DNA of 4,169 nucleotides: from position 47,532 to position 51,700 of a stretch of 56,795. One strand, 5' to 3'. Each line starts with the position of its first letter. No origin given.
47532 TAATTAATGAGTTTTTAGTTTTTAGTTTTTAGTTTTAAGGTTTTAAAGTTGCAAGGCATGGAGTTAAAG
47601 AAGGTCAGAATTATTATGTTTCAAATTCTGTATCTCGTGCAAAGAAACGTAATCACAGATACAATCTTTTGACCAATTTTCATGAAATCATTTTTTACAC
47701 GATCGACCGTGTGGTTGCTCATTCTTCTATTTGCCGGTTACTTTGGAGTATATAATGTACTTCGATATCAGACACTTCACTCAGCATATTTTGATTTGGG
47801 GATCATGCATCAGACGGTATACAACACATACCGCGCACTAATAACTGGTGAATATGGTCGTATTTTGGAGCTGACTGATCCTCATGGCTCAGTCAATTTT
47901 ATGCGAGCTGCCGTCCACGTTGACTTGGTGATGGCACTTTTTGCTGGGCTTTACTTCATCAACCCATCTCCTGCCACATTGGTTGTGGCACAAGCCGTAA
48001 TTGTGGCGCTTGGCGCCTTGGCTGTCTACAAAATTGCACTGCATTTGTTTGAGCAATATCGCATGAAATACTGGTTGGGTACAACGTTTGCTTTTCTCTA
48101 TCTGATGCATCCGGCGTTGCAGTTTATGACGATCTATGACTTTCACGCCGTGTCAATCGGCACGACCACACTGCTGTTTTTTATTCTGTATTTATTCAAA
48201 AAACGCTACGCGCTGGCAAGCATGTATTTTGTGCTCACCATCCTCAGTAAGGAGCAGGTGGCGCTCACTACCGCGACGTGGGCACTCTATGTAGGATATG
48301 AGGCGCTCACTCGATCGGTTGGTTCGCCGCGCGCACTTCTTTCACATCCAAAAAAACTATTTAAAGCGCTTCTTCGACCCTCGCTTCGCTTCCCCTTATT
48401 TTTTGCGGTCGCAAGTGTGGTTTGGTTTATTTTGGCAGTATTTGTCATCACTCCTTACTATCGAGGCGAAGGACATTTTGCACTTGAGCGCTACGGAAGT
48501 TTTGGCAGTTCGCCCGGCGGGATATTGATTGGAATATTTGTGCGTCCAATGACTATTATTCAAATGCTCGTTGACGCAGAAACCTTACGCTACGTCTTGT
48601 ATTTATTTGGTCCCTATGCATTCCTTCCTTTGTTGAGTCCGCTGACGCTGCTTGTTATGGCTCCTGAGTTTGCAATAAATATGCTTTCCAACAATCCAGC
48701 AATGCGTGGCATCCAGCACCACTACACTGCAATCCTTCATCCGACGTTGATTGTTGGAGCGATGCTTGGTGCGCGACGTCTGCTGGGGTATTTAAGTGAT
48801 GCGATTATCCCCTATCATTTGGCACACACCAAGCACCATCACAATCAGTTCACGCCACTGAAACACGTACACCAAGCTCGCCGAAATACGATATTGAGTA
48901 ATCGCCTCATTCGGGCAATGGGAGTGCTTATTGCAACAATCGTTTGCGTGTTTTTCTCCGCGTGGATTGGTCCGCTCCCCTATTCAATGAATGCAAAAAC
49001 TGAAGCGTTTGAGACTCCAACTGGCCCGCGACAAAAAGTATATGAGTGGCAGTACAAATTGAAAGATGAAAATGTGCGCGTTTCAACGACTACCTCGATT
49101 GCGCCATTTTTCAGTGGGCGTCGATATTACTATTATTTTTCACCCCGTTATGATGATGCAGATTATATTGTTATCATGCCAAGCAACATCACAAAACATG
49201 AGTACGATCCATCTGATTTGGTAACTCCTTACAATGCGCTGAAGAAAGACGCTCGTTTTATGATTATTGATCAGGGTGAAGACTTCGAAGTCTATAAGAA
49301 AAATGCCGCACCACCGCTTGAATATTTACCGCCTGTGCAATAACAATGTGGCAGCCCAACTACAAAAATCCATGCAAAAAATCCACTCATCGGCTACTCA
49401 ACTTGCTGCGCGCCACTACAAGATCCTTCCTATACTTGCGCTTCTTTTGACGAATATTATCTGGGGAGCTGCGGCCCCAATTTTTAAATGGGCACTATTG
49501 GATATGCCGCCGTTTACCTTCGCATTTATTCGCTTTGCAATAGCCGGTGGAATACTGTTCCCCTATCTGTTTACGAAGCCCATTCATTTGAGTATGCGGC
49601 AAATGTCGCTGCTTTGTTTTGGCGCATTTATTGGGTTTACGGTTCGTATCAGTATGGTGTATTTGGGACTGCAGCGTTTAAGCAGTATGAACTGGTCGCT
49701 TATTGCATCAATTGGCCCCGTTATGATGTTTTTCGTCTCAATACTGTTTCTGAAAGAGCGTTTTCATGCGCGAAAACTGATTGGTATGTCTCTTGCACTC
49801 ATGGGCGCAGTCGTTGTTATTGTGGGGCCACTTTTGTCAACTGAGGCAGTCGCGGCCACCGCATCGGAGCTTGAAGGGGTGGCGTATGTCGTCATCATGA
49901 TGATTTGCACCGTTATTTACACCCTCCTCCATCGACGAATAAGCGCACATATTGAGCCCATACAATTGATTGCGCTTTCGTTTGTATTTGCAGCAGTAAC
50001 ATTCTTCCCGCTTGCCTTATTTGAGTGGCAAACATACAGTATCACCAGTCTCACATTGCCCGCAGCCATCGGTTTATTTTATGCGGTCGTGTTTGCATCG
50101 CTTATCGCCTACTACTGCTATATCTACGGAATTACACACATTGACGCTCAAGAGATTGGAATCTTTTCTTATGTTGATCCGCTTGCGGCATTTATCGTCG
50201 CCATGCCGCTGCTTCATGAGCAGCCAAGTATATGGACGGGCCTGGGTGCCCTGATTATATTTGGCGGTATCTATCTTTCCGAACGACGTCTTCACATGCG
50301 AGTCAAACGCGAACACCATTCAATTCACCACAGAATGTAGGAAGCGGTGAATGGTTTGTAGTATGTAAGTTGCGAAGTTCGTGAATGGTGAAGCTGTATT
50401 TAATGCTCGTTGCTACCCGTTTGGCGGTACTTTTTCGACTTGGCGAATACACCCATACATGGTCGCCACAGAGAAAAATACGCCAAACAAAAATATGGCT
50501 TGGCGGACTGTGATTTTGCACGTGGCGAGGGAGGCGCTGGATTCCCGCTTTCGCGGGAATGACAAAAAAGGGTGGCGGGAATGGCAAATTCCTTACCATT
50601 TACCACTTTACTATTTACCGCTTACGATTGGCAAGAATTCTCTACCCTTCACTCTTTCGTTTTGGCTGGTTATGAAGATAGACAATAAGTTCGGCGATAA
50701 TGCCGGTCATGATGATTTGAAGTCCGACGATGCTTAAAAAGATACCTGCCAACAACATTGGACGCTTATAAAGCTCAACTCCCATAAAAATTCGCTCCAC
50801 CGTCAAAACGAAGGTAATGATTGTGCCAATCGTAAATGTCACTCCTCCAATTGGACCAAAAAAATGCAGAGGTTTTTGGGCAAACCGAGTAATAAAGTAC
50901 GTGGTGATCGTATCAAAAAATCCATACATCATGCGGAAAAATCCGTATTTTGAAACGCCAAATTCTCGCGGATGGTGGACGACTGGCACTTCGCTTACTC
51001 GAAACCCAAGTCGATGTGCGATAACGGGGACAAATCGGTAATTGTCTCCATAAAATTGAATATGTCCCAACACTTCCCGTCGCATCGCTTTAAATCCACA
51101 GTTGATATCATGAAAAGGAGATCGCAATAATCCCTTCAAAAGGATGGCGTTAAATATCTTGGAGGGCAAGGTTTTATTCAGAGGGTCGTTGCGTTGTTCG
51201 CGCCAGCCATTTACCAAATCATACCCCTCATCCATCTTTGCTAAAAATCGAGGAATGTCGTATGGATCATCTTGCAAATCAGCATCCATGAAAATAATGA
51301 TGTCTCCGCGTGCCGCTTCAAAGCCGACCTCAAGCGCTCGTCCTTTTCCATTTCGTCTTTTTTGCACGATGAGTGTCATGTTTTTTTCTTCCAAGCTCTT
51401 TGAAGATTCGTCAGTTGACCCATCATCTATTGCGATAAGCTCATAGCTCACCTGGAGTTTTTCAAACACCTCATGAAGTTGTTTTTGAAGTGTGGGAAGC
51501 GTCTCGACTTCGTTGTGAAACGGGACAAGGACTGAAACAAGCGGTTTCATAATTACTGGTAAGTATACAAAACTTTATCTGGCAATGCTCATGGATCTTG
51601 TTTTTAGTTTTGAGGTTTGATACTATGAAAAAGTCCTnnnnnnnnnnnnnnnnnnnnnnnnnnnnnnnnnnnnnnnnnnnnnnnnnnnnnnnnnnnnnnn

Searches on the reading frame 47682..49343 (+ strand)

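Call 19: search_protein_families(library=pfam, proteins=[window:47682-49343:+], max_evalue=0.001)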
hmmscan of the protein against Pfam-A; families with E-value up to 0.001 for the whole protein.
window:47682-49343:+ (553 aa): 1 family
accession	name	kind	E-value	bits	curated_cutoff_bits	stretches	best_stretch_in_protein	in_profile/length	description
PF09852.15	DUF2079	-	7.5e-43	147.7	28.2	1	28-499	1-422/459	Predicted membrane protein (DUF2079)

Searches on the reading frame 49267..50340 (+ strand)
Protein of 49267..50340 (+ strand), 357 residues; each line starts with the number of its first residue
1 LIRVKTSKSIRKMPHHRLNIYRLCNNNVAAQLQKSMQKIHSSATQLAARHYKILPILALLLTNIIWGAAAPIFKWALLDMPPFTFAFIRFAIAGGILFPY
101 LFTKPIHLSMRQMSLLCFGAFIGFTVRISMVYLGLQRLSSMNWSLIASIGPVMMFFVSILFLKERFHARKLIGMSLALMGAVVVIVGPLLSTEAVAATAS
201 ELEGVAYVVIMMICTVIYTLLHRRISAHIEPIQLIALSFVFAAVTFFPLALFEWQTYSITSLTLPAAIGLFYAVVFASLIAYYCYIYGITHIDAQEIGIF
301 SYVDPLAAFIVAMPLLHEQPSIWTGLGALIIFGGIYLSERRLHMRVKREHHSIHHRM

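Call 51: search_protein_families(library=pfam, proteins=[window:49267-50340:+], max_evalue=0.001)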
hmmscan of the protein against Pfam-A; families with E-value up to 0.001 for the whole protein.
window:49267-50340:+ (357 aa): 1 family
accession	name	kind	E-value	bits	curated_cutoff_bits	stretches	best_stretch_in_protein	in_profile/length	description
PF00892.27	EamA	-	4.6e-39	134.2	28.2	2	204-337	3-132/135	EamA-like transporter family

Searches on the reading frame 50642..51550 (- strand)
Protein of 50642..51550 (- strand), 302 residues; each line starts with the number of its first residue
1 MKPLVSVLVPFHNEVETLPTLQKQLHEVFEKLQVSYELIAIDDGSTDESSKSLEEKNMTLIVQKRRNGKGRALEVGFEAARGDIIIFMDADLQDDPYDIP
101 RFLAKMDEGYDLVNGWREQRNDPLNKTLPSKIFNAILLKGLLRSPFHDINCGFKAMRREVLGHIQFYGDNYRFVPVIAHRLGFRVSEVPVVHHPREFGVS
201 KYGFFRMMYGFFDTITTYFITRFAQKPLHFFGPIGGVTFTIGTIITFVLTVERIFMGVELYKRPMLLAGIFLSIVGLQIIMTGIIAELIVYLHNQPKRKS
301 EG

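Call 51: search_protein_families(library=pfam, proteins=[window:50642-51550:-], max_evalue=0.001)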
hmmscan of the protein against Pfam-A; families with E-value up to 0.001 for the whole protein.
window:50642-51550:- (302 aa): 2 families
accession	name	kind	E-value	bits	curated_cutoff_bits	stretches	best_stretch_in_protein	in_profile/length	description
PF00535.33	Glycos_transf_2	-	1e-29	104.1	23.3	1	6-162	1-165/168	Glycosyl transferase family 2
PF10111.15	Glyco_tranf_2_2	-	5.2e-05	23.3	27.3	1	6-91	1-91/276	Glycosyltransferase like family 2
